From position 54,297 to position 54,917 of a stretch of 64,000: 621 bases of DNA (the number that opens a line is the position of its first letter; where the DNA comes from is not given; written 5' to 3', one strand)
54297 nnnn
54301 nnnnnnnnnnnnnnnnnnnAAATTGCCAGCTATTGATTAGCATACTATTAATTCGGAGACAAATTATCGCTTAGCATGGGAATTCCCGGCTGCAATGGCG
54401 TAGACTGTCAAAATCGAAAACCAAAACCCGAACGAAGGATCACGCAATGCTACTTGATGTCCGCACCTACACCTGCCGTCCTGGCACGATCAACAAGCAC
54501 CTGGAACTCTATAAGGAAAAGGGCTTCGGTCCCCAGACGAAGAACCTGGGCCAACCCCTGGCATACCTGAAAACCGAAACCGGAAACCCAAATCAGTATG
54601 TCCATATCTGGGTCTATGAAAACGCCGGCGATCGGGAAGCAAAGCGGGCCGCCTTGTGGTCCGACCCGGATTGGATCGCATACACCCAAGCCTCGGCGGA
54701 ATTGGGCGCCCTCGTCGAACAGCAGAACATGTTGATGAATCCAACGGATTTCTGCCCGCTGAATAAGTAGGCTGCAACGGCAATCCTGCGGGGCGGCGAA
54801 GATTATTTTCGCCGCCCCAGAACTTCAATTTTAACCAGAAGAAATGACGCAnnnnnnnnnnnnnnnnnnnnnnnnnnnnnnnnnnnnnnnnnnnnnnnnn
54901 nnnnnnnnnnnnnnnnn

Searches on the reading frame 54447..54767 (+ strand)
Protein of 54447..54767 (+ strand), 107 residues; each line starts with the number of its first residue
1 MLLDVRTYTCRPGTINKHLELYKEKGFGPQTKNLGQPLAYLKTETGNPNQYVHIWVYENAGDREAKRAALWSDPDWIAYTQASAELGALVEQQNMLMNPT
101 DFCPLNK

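Call 52: search_protein_families(library=ncbifam, proteins=[window:54447-54767:+], max_evalue=0.01)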
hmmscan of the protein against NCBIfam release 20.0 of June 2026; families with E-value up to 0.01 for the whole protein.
window:54447-54767:+ (107 aa): 0 families

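Call 54: search_protein_families(library=pfam, proteins=[window:54447-54767:+], max_evalue=0.01)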
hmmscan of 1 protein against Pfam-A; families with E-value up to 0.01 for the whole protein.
window:54447-54767:+ (107 aa): 1 family
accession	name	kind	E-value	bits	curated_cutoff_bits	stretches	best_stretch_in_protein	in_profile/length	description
PF07978.19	NIPSNAP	-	7.6e-25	87.5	22.3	1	4-104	2-102/102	NIPSNAP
